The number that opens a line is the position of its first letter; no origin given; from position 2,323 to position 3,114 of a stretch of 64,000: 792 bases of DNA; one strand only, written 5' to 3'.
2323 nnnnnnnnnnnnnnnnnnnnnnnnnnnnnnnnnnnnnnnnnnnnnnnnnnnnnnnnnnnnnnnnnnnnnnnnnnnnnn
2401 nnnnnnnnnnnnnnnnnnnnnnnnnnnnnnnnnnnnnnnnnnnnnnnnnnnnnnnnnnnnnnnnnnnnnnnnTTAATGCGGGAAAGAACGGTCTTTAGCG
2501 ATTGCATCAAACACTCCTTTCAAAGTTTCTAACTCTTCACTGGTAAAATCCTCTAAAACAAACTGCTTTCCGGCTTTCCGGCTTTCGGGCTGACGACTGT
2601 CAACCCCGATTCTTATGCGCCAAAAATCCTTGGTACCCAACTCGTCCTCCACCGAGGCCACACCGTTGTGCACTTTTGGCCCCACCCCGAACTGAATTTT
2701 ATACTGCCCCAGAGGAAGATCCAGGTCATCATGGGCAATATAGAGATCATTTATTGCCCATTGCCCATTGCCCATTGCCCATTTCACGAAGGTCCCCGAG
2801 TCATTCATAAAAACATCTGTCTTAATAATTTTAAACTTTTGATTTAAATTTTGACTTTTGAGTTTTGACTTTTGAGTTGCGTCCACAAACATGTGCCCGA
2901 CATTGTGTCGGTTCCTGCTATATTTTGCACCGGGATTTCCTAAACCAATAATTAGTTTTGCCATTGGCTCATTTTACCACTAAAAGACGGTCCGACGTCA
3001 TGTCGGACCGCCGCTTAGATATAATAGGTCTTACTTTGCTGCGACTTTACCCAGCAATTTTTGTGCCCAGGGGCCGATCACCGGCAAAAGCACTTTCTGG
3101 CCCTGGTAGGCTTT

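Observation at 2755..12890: Short tandem repeats inserted in-frame inside conserved housekeeping genes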

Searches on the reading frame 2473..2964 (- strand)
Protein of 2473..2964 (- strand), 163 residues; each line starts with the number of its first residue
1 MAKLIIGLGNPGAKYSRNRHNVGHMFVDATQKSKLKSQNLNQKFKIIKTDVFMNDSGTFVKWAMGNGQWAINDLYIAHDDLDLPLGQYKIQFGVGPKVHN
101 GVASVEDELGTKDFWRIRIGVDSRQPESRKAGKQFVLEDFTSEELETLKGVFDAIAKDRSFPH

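Call 8: search_solved_structures(query=window:2473-2964:-, show_alignments=3)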
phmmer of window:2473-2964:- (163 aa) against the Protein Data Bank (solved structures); distinct sequences matched with E-value up to 0.001: 36.
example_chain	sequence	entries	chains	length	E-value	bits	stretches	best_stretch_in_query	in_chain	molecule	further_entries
2z2i_A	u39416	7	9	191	2.3e-23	86.3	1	4-147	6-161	Peptidyl-tRNA hydrolase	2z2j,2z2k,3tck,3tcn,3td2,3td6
7wt6_A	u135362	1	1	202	2.8e-23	86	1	4-147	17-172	Peptidyl-tRNA hydrolase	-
2jrc_A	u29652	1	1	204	2.9e-23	86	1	4-147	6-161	Peptidyl-tRNA hydrolase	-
3kjz_A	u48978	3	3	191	1.8e-21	80.1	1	4-150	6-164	Peptidyl-tRNA hydrolase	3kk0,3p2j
3v2i_A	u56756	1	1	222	3e-21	79.4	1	1-141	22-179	Peptidyl-tRNA hydrolase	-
2lgj_A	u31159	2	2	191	3.1e-21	79.4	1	4-149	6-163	Peptidyl-tRNA hydrolase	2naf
8x5u_A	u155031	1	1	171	9.2e-20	74.6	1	3-155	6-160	Peptidyl-tRNA hydrolase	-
5zx8_A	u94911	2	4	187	1.3e-19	74.1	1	3-155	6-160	Peptidyl-tRNA hydrolase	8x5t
4qt4_A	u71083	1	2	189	2e-19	73.5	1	1-123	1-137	Peptidyl-tRNA hydrolase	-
8axp_B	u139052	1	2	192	2.5e-19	73.2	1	3-157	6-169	Peptidyl-tRNA hydrolase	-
7y52_A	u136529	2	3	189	3e-19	72.9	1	3-145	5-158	Peptidyl-tRNA hydrolase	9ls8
8iu6_A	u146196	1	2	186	3.3e-18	69.5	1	3-145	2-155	Peptidyl-tRNA hydrolase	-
3nea_A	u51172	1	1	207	3.6e-17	66.2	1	3-131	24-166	Peptidyl-tRNA hydrolase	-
2pth_A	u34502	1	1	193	1.9e-16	63.8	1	3-137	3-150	PEPTIDYL-TRNA HYDROLASE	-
3vjr_A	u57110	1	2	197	1.9e-16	63.8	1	3-137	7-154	Peptidyl-tRNA hydrolase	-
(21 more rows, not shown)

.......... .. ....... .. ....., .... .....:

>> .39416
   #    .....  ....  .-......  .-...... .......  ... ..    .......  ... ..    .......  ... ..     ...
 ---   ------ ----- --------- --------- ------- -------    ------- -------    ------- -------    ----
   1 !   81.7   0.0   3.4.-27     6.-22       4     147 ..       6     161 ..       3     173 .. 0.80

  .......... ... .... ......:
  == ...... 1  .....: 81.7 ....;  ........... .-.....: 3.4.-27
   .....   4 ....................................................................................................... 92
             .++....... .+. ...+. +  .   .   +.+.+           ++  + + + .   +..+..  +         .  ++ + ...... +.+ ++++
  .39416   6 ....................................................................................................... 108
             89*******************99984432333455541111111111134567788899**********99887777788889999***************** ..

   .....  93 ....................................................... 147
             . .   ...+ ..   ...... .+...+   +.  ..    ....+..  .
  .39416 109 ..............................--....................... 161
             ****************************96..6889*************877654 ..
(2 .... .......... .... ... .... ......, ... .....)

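Call 10: find_homologous_proteins(query=window:2473-2964:-)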
Query window:2473-2964:- (163 aa): 1704 proteins with E <= 0.001 among 1715 candidates; the best 120 are listed.
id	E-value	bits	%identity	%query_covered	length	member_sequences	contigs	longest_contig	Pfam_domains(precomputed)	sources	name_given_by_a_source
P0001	2.7e-105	367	100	100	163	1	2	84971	PF01195.26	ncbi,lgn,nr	ncbi:MAG: aminoacyl-tRNA hydrolase [Patescibacteria group bacterium]|nr:aminoacyl-tRNA hydrolase [Pa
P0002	2.0e-65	238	68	98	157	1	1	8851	PF01195.26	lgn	-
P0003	9.6e-62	226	67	98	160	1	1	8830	PF01195.26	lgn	-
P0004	1.6e-59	219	64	98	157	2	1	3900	PF01195.26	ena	-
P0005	5.5e-59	217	65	94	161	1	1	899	PF01195.26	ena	-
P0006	5.7e-59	217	63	98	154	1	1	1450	PF01195.26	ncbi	-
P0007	1.5e-58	215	59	98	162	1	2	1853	PF01195.26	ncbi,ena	-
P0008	1.9e-57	212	63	94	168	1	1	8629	PF01195.26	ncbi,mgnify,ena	mgnify:CR=1 FL=1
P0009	9.5e-57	210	60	98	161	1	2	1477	PF01195.26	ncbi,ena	-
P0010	1.2e-56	209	61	94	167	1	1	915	PF01195.26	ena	-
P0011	6.4e-56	207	63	93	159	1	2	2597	PF01195.26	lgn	-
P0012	4.1e-55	204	64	98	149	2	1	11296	PF01195.26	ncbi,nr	ncbi:peptidyl-tRNA hydrolase [Candidatus Microgenomates bacterium]|nr:peptidyl-tRNA hydrolase [Candi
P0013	1.0e-54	203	63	95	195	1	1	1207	PF01195.26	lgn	-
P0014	2.0e-54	202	62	98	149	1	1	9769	PF01195.26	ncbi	-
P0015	8.0e-54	200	63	98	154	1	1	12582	PF01195.26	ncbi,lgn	-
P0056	2.6e-49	185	61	96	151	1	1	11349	PF01195.26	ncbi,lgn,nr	ncbi:aminoacyl-tRNA hydrolase [Candidatus Gottesmanbacteria bacterium]|nr:aminoacyl-tRNA hydrolase [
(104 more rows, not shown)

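Call 14: find_encoding_contigs(protein=P0002, flank=5000, max_places=2)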
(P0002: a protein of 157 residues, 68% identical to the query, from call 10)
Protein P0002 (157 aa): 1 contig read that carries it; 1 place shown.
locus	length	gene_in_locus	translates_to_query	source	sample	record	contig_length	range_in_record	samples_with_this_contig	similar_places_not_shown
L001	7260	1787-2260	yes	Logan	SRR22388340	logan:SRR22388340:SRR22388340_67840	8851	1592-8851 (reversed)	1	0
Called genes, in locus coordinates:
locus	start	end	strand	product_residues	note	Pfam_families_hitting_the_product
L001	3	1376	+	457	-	?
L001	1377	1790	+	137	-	PF00561:Abhydrolase_1 (faint), PF03959:FSH1 (faint), PF12146:Hydrolase_4 (faint), PF12697:Abhydrolase_6 (faint)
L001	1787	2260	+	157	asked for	PF01195:Pept_tRNA_hydro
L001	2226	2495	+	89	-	-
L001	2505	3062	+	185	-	-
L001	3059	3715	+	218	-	-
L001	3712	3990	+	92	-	-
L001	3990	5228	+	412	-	PF04885:Stig1 (weak)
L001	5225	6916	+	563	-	PF14890:Intein_splicing, PF00085:Thioredoxin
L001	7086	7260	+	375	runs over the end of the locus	PF13173:AAA_14, PF13635:DUF4143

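Call 15: find_encoding_contigs(protein=P0008, flank=5000, max_places=2)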
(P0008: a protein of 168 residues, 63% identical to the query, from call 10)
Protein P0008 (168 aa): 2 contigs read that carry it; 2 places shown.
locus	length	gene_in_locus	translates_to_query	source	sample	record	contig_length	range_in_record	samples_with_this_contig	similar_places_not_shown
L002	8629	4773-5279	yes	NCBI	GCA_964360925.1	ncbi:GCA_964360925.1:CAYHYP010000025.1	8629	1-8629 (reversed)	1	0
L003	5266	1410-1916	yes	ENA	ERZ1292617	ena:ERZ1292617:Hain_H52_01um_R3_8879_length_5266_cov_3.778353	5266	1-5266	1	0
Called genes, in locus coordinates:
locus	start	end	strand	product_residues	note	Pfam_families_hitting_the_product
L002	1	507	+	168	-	?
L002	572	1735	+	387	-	PF13173:AAA_14, PF13635:DUF4143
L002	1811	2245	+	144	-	-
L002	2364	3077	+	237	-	-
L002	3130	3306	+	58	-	PF02604:PhdYeFM_antitox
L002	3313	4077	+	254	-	PF00561:Abhydrolase_1, PF12697:Abhydrolase_6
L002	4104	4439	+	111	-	PF04365:BrnT_toxin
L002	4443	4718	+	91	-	PF12441:CopG_antitoxin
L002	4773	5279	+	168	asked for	PF01195:Pept_tRNA_hydro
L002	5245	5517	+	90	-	-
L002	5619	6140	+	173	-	PF00963:Cohesin (weak)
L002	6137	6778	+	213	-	-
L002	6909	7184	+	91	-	-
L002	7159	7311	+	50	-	-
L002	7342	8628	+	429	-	?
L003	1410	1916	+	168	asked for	PF01195:Pept_tRNA_hydro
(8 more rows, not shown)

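Call 16: find_encoding_contigs(protein=P0012, flank=5000, max_places=2)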
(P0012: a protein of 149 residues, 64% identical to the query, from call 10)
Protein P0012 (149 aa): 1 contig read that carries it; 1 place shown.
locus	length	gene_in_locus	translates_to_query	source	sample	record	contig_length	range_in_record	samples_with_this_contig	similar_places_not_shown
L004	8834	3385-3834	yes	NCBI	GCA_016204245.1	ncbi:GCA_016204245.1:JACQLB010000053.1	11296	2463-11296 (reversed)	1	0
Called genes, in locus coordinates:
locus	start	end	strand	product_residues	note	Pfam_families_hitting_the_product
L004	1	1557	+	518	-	PF04675:DNA_ligase_A_N, PF01068:DNA_ligase_A_M, PF04679:DNA_ligase_A_C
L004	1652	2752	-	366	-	PF02065:Melibiase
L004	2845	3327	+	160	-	-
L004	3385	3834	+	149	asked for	PF01195:Pept_tRNA_hydro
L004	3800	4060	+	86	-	-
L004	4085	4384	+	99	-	PF01035:DNA_binding_1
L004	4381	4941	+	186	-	-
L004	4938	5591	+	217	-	PF00963:Cohesin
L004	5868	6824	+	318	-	-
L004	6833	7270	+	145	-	-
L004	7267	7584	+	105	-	PF00085:Thioredoxin, PF04756:OST3_OST6 (weak), PF13098:Thioredoxin_2, PF13905:Thioredoxin_8 (faint)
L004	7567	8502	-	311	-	PF00890:FAD_binding_2 (faint), PF01134:GIDA (faint), PF01266:DAO (faint), PF01946:Thi4 (faint), PF03486:HI0933_like (faint), PF07992:Pyr_redox_2, PF13738:Pyr_redox_3, PF00070:Pyr_redox, +1 more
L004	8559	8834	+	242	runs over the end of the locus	PF13462:Thioredoxin_4, PF01323:DSBA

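Call 17: find_encoding_contigs(protein=P0056, flank=5000, max_places=2)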
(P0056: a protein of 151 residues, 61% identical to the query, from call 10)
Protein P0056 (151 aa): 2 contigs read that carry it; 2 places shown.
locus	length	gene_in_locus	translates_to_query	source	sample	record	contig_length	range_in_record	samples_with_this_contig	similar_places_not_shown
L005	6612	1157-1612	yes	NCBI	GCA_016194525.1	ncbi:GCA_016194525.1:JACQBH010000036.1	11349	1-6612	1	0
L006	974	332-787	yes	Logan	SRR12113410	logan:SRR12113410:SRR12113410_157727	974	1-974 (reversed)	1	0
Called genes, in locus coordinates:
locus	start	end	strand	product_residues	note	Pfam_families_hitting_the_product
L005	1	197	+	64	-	?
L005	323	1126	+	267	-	PF14947:HTH_45 (faint), PF20803:PaaX_M (weak), PF08223:PaaX_C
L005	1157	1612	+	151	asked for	PF01195:Pept_tRNA_hydro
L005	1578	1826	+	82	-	-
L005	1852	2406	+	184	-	-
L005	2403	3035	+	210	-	-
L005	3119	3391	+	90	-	-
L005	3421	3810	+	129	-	PF05635:23S_rRNA_IVP, PF22296:bAvd (weak)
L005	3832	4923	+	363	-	-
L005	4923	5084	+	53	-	-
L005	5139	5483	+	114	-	-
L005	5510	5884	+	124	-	PF05635:23S_rRNA_IVP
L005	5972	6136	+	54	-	PF00085:Thioredoxin, PF07689:KaiB (faint)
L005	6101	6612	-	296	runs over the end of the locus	PF00890:FAD_binding_2 (weak), PF01134:GIDA (faint), PF01266:DAO (faint), PF01946:Thi4 (faint), PF07992:Pyr_redox_2, PF12831:FAD_oxidored (weak), PF13738:Pyr_redox_3, PF00070:Pyr_redox, +1 more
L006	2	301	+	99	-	?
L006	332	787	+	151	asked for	PF01195:Pept_tRNA_hydro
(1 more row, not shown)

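Call 27: find_related_loci(query=A1, collection=genome_contigs, flank=10000)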
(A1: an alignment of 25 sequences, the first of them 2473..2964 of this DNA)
Query A1 (163 aa) in genome_contigs; peptide patterns used: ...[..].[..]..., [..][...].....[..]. (x = any residue, [..] = any of these).
600 stretches matched a pattern (row limit reached: there are more); 594 encode a relative of the query (tblastn E <= 1e-3); the best 80 are kept; 80 distinct loci.
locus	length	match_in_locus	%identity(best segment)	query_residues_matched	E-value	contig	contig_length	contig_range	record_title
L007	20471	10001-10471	58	3-158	4e-56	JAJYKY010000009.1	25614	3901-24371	MAG: bacterium isolate DBS2-1.bin56 NODE_3315_length_25614_cov_6.831954, whole genome shotgun sequence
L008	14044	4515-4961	56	4-149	2e-54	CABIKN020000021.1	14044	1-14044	Candidatus Roizmanbacteria bacterium isolate CandRoiz1 genome assembly, contig: CANDROIZ_Contig_28, whole genome shotgun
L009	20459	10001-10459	51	3-156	2e-50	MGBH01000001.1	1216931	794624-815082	MAG: Candidatus Roizmanbacteria bacterium RIFOXYA2_FULL_38_14 RIFOXYA2_FULL_OP11_Roizmanbacteria_38_14, whole genome sho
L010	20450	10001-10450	51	3-156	2e-48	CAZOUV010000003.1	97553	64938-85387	MAG TPA_asm: uncultured Gammaproteobacteria bacterium isolate SRP319275_co4_254 genome assembly, contig: NODE_109_length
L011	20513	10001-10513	50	3-157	2e-47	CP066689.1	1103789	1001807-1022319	MAG: Candidatus Roizmanbacteria bacterium isolate NC_groundwater_538_Ag_S-0.1um_35_236 chromosome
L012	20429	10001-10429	53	4-149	1e-47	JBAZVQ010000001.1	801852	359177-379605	MAG: Patescibacteria group bacterium isolate SO_2017_GW1_256 NODE_40_length_801852_cov_10.114443_OW334_2017, whole genom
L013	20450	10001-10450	49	3-157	2e-47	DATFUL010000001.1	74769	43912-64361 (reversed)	MAG TPA_asm: Patescibacteria group bacterium isolate SMAG_U9436 k141_2488768, whole genome shotgun sequence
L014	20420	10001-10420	55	3-148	1e-46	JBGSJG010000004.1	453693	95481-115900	MAG: Patescibacteria group bacterium isolate JTS-AC151 k141_3479868, whole genome shotgun sequence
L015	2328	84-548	48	3-155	1e-46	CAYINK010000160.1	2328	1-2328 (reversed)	MAG TPA_asm: uncultured Gammaproteobacteria bacterium isolate ERP119705_co25_345 genome assembly, contig: NODE_98619_len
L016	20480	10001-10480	50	1-155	2e-46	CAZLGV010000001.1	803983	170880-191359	MAG TPA_asm: uncultured Gammaproteobacteria bacterium isolate SRP269290_co2_1 genome assembly, contig: NODE_1_length_803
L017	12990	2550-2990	53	4-149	2e-46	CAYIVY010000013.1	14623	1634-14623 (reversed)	MAG TPA_asm: uncultured Gammaproteobacteria bacterium isolate ERP119705_co8_91 genome assembly, contig: NODE_3642_length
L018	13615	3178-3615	51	3-156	5e-46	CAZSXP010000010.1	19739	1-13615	MAG TPA_asm: uncultured Gammaproteobacteria bacterium isolate SRP062349_co2_93 genome assembly, contig: NODE_1508_length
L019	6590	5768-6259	50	5-155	8e-46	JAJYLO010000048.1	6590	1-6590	MAG: bacterium isolate DBS2-1.bin80 NODE_23571_length_6590_cov_3.302955, whole genome shotgun sequence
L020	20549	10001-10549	47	1-155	2e-45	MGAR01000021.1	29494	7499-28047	MAG: Candidatus Roizmanbacteria bacterium RIFCSPLOWO2_01_FULL_41_22 rifcsplowo2_01_scaffold_3672, whole genome shotgun s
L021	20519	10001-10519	47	3-157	1e-44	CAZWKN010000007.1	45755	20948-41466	MAG TPA_asm: uncultured Gammaproteobacteria bacterium isolate SRP192515_co1_359 genome assembly, contig: NODE_587_length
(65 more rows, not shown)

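Call 36: find_encoding_contigs(protein=P0001, flank=10000, max_places=6)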
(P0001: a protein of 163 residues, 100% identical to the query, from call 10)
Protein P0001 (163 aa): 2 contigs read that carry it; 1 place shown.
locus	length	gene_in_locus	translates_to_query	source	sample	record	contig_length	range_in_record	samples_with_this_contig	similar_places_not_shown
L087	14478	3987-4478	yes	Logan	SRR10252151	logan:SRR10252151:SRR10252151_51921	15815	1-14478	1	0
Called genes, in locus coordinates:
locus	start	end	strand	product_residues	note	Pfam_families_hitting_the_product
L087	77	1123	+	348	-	PF02661:Fic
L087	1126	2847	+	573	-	PF04675:DNA_ligase_A_N, PF01068:DNA_ligase_A_M, PF04679:DNA_ligase_A_C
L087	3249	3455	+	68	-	-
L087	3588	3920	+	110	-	PF09685:MamF_MmsF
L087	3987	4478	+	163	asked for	PF01195:Pept_tRNA_hydro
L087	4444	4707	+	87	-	-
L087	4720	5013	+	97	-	PF01035:DNA_binding_1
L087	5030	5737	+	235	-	-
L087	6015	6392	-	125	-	PF22296:bAvd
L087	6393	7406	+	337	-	PF00078:RVT_1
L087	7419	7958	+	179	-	-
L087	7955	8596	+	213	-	PF00963:Cohesin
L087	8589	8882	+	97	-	-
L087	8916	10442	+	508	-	PF04885:Stig1 (faint)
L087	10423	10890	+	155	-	-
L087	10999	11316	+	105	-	PF00085:Thioredoxin, PF04756:OST3_OST6 (weak), PF14595:Thioredoxin_9 (weak), PF13098:Thioredoxin_2, PF13905:Thioredoxin_8 (faint)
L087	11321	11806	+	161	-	-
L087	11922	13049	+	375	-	PF13173:AAA_14, PF13635:DUF4143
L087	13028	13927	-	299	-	PF00890:FAD_binding_2 (weak), PF01266:DAO (faint), PF01946:Thi4 (faint), PF03486:HI0933_like (faint), PF07992:Pyr_redox_2, PF12831:FAD_oxidored (weak), PF13738:Pyr_redox_3, PF00070:Pyr_redox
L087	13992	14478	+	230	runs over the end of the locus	PF13462:Thioredoxin_4, PF01323:DSBA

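Call 76: predict_structure(alignment_id=A1)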
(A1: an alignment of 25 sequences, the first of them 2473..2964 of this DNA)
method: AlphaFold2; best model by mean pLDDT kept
length: 163 residues; sequences in the alignment: 25
mean_pLDDT: 90.6   pTM: 0.87
mean pLDDT of the five models: 90.6, 89.2, 87.9, 85.2, 82.4
residues with pLDDT >= 90: 123; 70-90: 26; 50-70: 14; < 50: 0
segments of 3 or more residues with pLDDT < 50: none
pLDDT, mean of each block of 10 residues (from residue 1): 92 94 96 69 86 93 94 96 95 78 93 96 88 90 98 94 81
secondary structure, 60 per line:
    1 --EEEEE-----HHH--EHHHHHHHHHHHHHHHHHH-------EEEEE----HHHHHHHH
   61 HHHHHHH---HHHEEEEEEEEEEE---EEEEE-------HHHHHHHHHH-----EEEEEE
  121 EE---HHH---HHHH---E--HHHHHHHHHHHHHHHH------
elements in order: E3-7 H19-36 E44-48 H53-67 E74-84 E88-92 H100-109 E115-122 H132-135 H142-157
